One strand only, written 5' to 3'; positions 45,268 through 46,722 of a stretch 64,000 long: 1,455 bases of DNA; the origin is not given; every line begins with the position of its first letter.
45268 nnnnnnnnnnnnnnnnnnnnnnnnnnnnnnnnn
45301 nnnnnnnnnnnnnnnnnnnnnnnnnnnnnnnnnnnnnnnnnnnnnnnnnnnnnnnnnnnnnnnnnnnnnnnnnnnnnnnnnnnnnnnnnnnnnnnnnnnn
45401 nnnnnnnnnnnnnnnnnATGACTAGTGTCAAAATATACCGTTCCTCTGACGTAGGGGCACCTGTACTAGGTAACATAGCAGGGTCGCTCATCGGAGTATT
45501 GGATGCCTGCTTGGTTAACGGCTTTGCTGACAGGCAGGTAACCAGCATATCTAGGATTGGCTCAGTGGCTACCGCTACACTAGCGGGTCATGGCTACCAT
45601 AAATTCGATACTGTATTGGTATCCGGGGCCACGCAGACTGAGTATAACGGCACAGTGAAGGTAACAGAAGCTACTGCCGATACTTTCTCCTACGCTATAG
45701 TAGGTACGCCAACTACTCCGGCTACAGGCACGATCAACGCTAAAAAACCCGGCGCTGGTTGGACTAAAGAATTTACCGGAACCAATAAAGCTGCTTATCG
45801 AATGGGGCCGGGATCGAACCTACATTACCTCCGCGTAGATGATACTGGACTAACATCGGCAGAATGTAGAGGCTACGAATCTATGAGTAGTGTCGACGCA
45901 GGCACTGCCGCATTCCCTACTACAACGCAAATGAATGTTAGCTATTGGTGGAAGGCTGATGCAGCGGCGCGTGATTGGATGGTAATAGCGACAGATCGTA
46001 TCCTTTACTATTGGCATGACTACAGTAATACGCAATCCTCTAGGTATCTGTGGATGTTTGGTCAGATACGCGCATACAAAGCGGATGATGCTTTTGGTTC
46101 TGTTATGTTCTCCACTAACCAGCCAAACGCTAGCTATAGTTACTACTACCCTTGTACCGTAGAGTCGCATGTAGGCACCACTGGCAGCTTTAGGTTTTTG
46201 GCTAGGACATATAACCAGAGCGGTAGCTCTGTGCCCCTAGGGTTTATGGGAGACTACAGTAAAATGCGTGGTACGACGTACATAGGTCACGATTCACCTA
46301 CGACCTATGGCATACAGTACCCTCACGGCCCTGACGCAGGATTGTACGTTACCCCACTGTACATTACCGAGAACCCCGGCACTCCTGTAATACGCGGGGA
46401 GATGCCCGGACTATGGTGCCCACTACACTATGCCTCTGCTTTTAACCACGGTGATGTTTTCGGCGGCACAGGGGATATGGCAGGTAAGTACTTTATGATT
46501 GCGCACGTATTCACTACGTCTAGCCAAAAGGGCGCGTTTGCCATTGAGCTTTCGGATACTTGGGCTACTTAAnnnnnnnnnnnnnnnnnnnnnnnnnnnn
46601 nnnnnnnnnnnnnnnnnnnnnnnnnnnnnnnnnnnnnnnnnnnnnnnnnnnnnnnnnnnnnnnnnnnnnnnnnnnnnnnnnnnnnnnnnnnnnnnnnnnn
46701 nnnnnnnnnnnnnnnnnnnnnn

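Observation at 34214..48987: Four-member paralog family plus three copies of a small beta-sandwich module: a candidate multi-receptor adsorption cassette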

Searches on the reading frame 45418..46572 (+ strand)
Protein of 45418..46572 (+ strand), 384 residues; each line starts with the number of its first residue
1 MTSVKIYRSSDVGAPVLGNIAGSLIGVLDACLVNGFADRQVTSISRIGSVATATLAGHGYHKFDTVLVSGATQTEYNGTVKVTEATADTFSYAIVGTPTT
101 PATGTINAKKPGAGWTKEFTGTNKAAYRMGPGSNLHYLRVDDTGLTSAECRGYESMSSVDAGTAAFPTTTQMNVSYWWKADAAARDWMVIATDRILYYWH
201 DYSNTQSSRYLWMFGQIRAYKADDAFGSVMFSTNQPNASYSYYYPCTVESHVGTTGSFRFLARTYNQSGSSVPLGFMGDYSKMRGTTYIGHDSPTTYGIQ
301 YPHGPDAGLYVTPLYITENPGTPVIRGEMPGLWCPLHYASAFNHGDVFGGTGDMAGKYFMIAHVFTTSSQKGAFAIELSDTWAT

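Call 6: search_protein_families(library=pfam, proteins=[window:45418-46569:+], max_evalue=0.1)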
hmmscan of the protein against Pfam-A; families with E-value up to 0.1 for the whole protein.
window:45418-46569:+ (384 aa): 0 families

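Call 7: search_protein_families(library=phrogs, proteins=[window:45418-46569:+], max_evalue=0.01)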
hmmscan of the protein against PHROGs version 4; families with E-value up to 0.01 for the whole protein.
window:45418-46569:+ (384 aa): 4 families
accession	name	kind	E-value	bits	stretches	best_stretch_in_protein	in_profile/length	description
phrog_9998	-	unknown function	4.1e-81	274.2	1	2-382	4-401/401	-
phrog_9600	-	tail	4.7e-43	148.9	2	109-382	38-329/330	tail assembly protein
phrog_19312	-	unknown function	2.2e-08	34.7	1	3-40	4-42/332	-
phrog_16420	-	unknown function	0.005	17.4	1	61-99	89-127/179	-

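Call 17: find_homologous_proteins(query=window:45418-46569:+)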
Query window:45418-46569:+ (384 aa): 1006 proteins with E <= 0.001 among 6830 candidates; the best 120 are listed.
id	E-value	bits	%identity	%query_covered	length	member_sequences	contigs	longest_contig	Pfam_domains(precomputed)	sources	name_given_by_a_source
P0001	7.8e-261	883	100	100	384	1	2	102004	-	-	-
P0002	7.6e-87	310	43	99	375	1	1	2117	-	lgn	-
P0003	1.8e-84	302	43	99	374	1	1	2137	-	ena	-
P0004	1.1e-81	293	42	99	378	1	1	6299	-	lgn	-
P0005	1.1e-80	290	42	99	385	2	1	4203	-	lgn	-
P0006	5.4e-80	288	43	99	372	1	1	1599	-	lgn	-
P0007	1.7e-79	286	42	99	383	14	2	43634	-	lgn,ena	-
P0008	1.7e-78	283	42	99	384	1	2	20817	-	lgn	-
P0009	2.9e-78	282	41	99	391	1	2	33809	-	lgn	-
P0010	1.6e-77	279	42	99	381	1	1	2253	-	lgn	-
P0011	1.2e-76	277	40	99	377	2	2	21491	-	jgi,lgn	jgi:hypothetical protein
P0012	5.7e-75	271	41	99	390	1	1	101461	-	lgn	-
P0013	8.2e-75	271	44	99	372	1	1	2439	-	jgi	jgi:hypothetical protein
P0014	9.3e-75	270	41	99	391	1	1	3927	-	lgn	-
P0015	1.5e-73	266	40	99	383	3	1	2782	-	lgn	-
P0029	2.4e-67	246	38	99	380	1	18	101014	-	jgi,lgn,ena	jgi:hypothetical protein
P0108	3.6e-54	203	40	71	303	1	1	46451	-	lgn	-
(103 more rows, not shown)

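Call 18: search_solved_structures(query=window:45418-46569:+, max_evalue=1)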
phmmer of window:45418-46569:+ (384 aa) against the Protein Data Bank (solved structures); distinct sequences matched with E-value up to 1: 0.

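Call 23: search_solved_structures(query=A3, max_evalue=1)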
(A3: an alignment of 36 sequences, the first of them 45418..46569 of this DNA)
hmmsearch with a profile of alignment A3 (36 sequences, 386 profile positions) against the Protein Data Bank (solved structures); distinct sequences matched with E-value up to 1: 21.
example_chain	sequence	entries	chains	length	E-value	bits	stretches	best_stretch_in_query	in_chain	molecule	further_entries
6hbz_A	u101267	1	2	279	0.21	13.7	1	84-136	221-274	GGDEF domain protein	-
4pod_A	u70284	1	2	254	0.25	13.5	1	143-195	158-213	Triosephosphate isomerase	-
6nlh_A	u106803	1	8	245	0.26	13.4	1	143-195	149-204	Triosephosphate isomerase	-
9f69_A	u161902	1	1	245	0.4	12.8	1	143-195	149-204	Triosephosphate isomerase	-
4br1_A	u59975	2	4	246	0.41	12.7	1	143-195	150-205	TRIOSEPHOSPHATE ISOMERASE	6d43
6c2g_A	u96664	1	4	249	0.41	12.7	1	143-195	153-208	Triosephosphate isomerase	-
1r2r_A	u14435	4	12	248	0.41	12.7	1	143-195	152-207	Triosephosphate isomerase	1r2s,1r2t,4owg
1hti_A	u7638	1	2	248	0.41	12.7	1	143-195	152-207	TRIOSEPHOSPHATE ISOMERASE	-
4unl_A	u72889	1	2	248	0.41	12.7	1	143-195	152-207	TRIOSEPHOSPHATE ISOMERASE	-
9ffc_A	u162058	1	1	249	0.42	12.7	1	143-195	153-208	Triosephosphate isomerase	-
7uxb_A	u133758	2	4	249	0.42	12.7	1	143-195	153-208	Triosephosphate isomerase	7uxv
2vom_A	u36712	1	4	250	0.42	12.7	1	143-195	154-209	TRIOSEPHOSPHATE ISOMERASE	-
1wyi_A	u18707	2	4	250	0.42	12.7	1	143-195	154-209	Triosephosphate isomerase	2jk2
4unk_A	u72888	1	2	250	0.42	12.7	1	143-195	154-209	TRIOSEPHOSPHATE ISOMERASE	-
6up1_A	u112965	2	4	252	0.42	12.7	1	143-195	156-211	Triosephosphate isomerase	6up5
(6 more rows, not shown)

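Call 24: find_encoding_contigs(protein=P0012, flank=10000, max_places=2)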
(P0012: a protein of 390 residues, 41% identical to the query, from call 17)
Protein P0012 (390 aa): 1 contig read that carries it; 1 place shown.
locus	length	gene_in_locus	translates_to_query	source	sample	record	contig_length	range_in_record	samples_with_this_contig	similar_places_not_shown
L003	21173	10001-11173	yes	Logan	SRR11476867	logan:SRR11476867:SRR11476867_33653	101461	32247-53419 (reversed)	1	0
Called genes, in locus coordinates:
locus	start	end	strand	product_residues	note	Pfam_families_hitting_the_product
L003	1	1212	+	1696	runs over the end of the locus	PF10145:PhageMin_Tail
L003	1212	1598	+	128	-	-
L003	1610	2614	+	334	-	-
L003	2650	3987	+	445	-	-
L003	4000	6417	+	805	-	-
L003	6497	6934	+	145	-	-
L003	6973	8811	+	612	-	-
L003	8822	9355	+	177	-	-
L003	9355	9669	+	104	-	-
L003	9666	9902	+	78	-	-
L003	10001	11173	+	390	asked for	-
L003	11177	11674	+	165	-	PF17210:SdrD_B (weak)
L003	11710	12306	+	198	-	-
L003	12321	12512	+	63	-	-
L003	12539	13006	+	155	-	-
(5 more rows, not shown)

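Call 25: find_encoding_contigs(protein=P0029, flank=10000, max_places=2)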
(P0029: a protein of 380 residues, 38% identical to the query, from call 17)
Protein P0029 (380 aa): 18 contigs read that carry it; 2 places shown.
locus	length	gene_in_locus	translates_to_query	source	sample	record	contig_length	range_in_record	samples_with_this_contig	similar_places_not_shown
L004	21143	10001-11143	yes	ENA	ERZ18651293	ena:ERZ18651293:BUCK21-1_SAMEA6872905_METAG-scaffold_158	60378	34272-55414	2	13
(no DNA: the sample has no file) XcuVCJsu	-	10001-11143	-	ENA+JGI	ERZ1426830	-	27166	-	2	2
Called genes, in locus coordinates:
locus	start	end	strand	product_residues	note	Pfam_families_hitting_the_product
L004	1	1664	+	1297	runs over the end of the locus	PF13550:Phage-tail_3, PF23666:Rcc01698_C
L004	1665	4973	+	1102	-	PF13550:Phage-tail_3, PF23666:Rcc01698_C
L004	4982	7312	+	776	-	PF13550:Phage-tail_3, PF23666:Rcc01698_C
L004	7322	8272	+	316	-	-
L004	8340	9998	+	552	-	PF11133:Phage_head_fibr (faint), PF26209:Phage_phiTE_241_C (weak)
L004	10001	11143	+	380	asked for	-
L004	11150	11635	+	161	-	-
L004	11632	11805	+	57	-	-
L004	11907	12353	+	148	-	-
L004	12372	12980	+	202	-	-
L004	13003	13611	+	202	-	PF18454:Mtd_N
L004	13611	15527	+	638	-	-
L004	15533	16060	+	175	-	PF18454:Mtd_N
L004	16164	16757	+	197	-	-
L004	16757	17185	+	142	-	-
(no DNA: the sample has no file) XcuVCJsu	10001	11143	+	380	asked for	-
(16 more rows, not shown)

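Call 32: predict_structure(alignment_id=A3)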
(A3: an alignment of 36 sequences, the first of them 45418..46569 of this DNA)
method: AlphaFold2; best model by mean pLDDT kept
length: 384 residues; sequences in the alignment: 36
mean_pLDDT: 89.5   pTM: 0.91
mean pLDDT of the five models: 89.5, 88.4, 87.9, 87.8, 87.7
residues with pLDDT >= 90: 258; 70-90: 96; 50-70: 28; < 50: 2
segments of 3 or more residues with pLDDT < 50: none
pLDDT, mean of each block of 10 residues (from residue 1): 92 92 96 97 97 96 97 98 97 95 97 98 98 96 89 97 93 70 86 95 72 95 94 69 70 79 93 90 82 69 88 90 91 85 91 94 81 92 87
secondary structure, 60 per line:
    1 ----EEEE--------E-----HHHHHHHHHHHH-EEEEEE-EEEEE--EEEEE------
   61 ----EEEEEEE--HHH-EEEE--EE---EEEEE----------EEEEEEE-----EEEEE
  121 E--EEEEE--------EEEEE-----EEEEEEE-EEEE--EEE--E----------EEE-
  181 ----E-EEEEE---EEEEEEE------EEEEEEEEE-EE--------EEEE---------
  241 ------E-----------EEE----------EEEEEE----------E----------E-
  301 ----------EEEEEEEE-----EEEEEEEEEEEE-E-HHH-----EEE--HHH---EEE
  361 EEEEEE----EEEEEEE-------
elements in order: E5-8 H23-34 E36-41 E43-47 E50-54 E65-71 E78-81 E89-93 E104-110 E116-121 E124-128 E137-141 E147-153 E155-158 E161-163 E177-179 E187-191 E195-201 E208-216 E228-231 E259-261 E272-277 E311-318 E324-335 E347-349 E358-366 E371-377

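Call 34: fold_search(model_id=the predicted structure, library=pdb)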
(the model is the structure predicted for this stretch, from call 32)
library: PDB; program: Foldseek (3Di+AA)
matches with E <= 10: 762; with E <= 0.001: 10
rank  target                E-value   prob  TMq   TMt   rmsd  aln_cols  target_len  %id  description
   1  8rk3_G                5.2e-06  1.00  0.48  0.59   5.7       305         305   10  Bacteriophage JBD30 baseplate - composite structure (released 2024-08-14)
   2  8rk3_K                6.1e-05  1.00  0.45  0.52  13.2       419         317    9  Bacteriophage JBD30 baseplate - composite structure (released 2024-08-14)
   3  4hiz_C                7.9e-05  0.90  0.17  0.11  16.8       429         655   12  Phage phi92 endosialidase (released 2014-01-15)
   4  4hiz_A                9.3e-05  0.90  0.17  0.10  16.7       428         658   12  Phage phi92 endosialidase (released 2014-01-15)
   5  4hiz_B                9.3e-05  0.89  0.17  0.11  16.7       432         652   12  Phage phi92 endosialidase (released 2014-01-15)
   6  3gvj_A                9.8e-05  0.92  0.18  0.10  17.7       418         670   11  Crystal structure of an endo-neuraminidaseNF mutant (released 2010-03-02)
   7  3ju4                  1.5e-04  0.92  0.18  0.11  17.1       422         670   11  Crystal Structure Analysis of EndosialidaseNF at 0.98 A Resolution (released 2010-02-02)
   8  3gvk_B                1.6e-04  0.91  0.18  0.11  16.6       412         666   11  Crystal structure of endo-neuraminidase NF mutant (released 2010-03-02)
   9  3gvk_A                2.3e-04  0.89  0.18  0.11  17.7       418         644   11  Crystal structure of endo-neuraminidase NF mutant (released 2010-03-02)
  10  1v0e_A                5.8e-04  0.80  0.18  0.10  16.6       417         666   10  Endosialidase of Bacteriophage K1F (released 2004-12-13)
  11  6dc6_A                1.1e-02  1.00  0.17  0.07   3.5        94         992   17  Crystal structure of human ubiquitin activating enzyme E1 (Uba1) in complex with ubiquitin (released 2018-10-10)
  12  6dc6_C                2.8e-02  0.99  0.15  0.07   5.3        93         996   16  Crystal structure of human ubiquitin activating enzyme E1 (Uba1) in complex with ubiquitin (released 2018-10-10)
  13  7sol_C                4.7e-02  0.99  0.16  0.07   4.2        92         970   15  Crystal Structures of the bispecific ubiquitin/FAT10 activating enzyme, Uba6 (released 2022-11-02)
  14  7sol_A                5.5e-02  0.93  0.15  0.07   6.4       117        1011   15  Crystal Structures of the bispecific ubiquitin/FAT10 activating enzyme, Uba6 (released 2022-11-02)
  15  9qgw_B                7.1e-02  0.96  0.16  0.07   5.7       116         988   12  Consensus structure of UBA6-UbDha-BIRC6 trapped ternary complex (singly loaded) (released 2025-10-29)
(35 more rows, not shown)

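Call 56: fold_search(model_id=the predicted structure, library=viral)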
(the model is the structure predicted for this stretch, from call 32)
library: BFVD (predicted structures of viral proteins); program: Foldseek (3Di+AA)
matches with E <= 10: 609; with E <= 0.001: 45
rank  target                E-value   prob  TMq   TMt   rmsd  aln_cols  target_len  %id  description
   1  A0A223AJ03            2.8e-29  1.00  0.81  0.81   4.0       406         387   24  Uncharacterized protein [Acidovorax phage ACP17]
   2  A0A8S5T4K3            2.9e-13  1.00  0.59  0.71   4.9       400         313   16  Uncharacterized protein [Siphoviridae sp. ctMBu2]
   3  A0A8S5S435            1.9e-07  1.00  0.45  0.39  17.3       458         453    9  Uncharacterized protein [Siphoviridae sp. ctJ7x27]
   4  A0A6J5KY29            4.6e-07  1.00  0.19  0.14  20.0       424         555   14  Uncharacterized protein [uncultured Caudovirales phage]
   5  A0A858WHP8            1.1e-06  1.00  0.48  0.56   5.6       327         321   12  Virion structural protein [Xanthomonas phage FoX4]
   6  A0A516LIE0            1.1e-06  1.00  0.18  0.10  16.0       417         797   10  (no name in the UniProt tables at hand)
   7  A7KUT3                1.2e-06  1.00  0.44  0.61   5.7       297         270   15  (no name in the UniProt tables at hand)
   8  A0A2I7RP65            1.7e-06  1.00  0.46  0.60   5.4       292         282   12  (no name in the UniProt tables at hand)
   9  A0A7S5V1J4            2.1e-06  1.00  0.19  0.08   9.3       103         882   36  (no name in the UniProt tables at hand)
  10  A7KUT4                3.4e-06  1.00  0.38  0.52   8.8       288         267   11  (no name in the UniProt tables at hand)
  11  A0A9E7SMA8            5.1e-06  1.00  0.47  0.57   5.5       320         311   14  (no name in the UniProt tables at hand)
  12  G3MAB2                1.5e-05  1.00  0.41  0.53   6.0       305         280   12  Gp371 [Bacillus phage G]
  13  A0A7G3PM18            1.5e-05  1.00  0.41  0.47  11.2       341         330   14  Putative structural protein [Sphingomonas phage vB_StuS_MMDA13]
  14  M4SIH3                3.0e-05  1.00  0.19  0.06   3.1        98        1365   26  Fiber [Synechococcus phage Syn30]
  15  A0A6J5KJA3            3.2e-05  0.99  0.23  0.09  19.2       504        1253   11  Uncharacterized protein [uncultured Caudovirales phage]
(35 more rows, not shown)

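Call 58: find_encoding_contigs(protein=P0108, flank=10000, max_places=2)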
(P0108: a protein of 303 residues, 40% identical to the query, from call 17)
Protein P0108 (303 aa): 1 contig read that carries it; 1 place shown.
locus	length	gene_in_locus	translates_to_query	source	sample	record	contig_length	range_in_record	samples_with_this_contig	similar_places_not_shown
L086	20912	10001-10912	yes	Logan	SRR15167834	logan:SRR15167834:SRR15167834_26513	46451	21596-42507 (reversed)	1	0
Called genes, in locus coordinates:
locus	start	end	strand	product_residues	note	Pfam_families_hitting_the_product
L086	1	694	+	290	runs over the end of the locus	PF07120:DUF1376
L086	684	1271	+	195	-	-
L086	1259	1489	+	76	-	PF24751:DUF7696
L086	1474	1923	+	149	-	PF08774:VRR_NUC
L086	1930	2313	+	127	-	PF08765:Mor (weak)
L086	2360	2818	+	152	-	PF08291:Peptidase_M15_3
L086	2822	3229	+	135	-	PF11351:GTA_holin_3TM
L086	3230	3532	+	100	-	PF05106:Phage_holin_3_1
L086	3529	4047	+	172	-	-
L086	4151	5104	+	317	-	PF00145:DNA_methylase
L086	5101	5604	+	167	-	-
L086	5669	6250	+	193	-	PF13936:HTH_38 (weak)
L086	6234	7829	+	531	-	PF03237:Terminase_6N (weak), PF17289:Terminase_6C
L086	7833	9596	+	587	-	PF06074:Portal_Mu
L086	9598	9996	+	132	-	-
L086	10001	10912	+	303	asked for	-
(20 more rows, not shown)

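Call 59: find_encoding_contigs(protein=window:45418-46572:+, flank=10000, max_places=3)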
Protein window:45418-46572:+ (384 aa): no gene with exactly this product is on record in the collection.

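Call 60: find_encoding_contigs(protein=P0001, flank=10000, max_places=3)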
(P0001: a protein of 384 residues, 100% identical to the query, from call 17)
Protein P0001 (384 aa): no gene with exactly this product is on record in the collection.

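Call 94: search_protein_families(library=padloc, proteins=[window:45418-46569:+], max_evalue=0.01)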
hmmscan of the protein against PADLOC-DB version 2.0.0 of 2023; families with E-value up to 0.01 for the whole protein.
window:45418-46569:+ (384 aa): 0 families

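Call 95: search_protein_families(library=ncbifam, proteins=[window:45418-46569:+], max_evalue=0.01)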
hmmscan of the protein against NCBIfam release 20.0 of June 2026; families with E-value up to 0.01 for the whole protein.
window:45418-46569:+ (384 aa): 0 families

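Call 111: search_dna_similar(query=window:45418-46569:+, collection=phages, mode=protein, max_rows=40, rows=best)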
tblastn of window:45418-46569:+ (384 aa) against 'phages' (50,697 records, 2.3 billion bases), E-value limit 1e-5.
Records with a match: 67; places in all: 68; records where one place covers at least 80% of the query: 15.
Best place of each record, by identity: <60% 67.
By first word of the organism name: Xanthomonas 18; Stenotrophomonas 13; Rhizobium 7; Ralstonia 6; Xylella 6; Pseudomonas 5; Acidovorax 4; Sphingomonas 2; Curvibacter 1; Clavibacter 1; and 4 more.
By host as written in the record: - 8; Stenotrophomonas maltophilia 8; Ralstonia solanacearum 6; Acidovorax citrulli 4; Xanthomonas arboricola pv. juglandis IVIA 1317-1a 4; Pseudomonas sp. 4; Xylella fastidiosa 4; Stenotrophomonas maltophilia D1585 3; and 19 more.
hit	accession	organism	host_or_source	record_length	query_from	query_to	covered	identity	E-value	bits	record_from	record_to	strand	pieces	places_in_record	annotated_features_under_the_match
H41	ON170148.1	Ralstonia phage YO088_1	Ralstonia solanacearum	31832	3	382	99%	34.1%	9e-52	191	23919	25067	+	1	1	record has no annotation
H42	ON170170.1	Ralstonia phage YO098_1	Ralstonia solanacearum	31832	3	382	99%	34.1%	9e-52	191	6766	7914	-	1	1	record has no annotation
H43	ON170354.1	Ralstonia phage YO381_1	Ralstonia solanacearum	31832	3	382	99%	34.1%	9e-52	191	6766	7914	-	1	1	record has no annotation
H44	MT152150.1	Pseudomonas phage 8P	Pseudomonas stutzeri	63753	1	382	99%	33.4%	4e-53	195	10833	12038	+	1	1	tail assembly protein | hypothetical protein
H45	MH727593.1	Acidovorax phage ACPWH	Acidovorax citrulli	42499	2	382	99%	32.2%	1e-37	150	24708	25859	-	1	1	hypothetical protein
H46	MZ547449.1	Acidovorax phage ACF1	Acidovorax citrulli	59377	2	382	99%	32.2%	2e-37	149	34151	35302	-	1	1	hypothetical protein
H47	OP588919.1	Curvibacter phage PCA1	Curvibacter sp. AEP1.3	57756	5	382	98%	32.5%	3e-43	166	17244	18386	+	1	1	hypothetical protein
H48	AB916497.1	Ralstonia phage RS138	Ralstonia solanacearum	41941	3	382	99%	31.5%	6e-41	159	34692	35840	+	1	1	hypothetical protein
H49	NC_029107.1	Ralstonia phage RS138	Ralstonia solanacearum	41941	3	382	99%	31.5%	6e-41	159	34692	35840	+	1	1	hypothetical protein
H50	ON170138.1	Ralstonia phage YO084_2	Ralstonia solanacearum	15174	3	337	87%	34.4%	2e-45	172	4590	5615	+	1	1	record has no annotation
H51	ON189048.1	Xanthomonas phage Seregon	-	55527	110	382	71%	37.1%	1e-41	162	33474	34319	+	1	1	tail assembly protein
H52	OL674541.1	Stenotrophomonas phage vB_SmaS-AXL_1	Stenotrophomonas maltophilia D1585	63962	69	383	82%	31.9%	1e-34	141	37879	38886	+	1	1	tail assembly protein (x2)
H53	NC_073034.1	Stenotrophomonas phage vB_SmaS-AXL_1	Stenotrophomonas maltophilia D1585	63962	69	383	82%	31.9%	1e-34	141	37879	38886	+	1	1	tail assembly protein (x2)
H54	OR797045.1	Stenotrophomonas phage vB_SmaS_Bhz60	Stenotrophomonas maltophilia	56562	110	382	71%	36.5%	3e-35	143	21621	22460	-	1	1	tail assembly protein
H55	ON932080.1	Xanthomonas phage vB_Xar_IVIA-DoCa6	Xanthomonas arboricola pv. juglandis ...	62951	110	384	72%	36.2%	1e-36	147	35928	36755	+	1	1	hypothetical protein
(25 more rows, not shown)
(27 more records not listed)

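Call 112: get_annotated_region(hit=H48, flank=9000)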
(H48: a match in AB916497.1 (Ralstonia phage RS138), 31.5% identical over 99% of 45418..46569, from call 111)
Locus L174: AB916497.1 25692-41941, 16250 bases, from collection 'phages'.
description: Ralstonia phage RS138 DNA, complete genome.
organism: Ralstonia phage RS138 (NCBI taxid 1483485)
taxonomy: Viruses; Duplodnaviria; Heunggongvirae; Uroviricota; Caudoviricetes
host: Ralstonia solanacearum; source: -; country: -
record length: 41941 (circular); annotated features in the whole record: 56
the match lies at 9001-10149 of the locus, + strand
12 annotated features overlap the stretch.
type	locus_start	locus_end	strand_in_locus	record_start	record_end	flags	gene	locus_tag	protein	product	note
CDS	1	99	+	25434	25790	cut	-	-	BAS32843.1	hypothetical protein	ORF45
CDS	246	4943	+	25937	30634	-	-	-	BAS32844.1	tail length tape measure protein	ORF46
CDS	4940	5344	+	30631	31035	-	-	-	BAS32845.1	hypothetical protein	ORF47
CDS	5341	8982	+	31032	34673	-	-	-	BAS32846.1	Tai fiber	ORF48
CDS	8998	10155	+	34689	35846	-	-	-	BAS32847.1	hypothetical protein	ORF49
CDS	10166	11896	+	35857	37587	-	-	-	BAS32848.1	hypothetical protein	ORF50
CDS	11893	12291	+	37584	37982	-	-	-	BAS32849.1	hypothetical protein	ORF51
CDS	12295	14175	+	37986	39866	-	-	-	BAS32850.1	hypothetical protein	ORF52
CDS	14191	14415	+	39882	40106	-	-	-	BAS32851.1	hypothetical protein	ORF53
CDS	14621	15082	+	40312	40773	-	-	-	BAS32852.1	hypothetical protein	ORF54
CDS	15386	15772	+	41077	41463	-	-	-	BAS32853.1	hypothetical protein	ORF55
CDS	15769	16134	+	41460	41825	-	-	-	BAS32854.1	hypothetical protein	ORF56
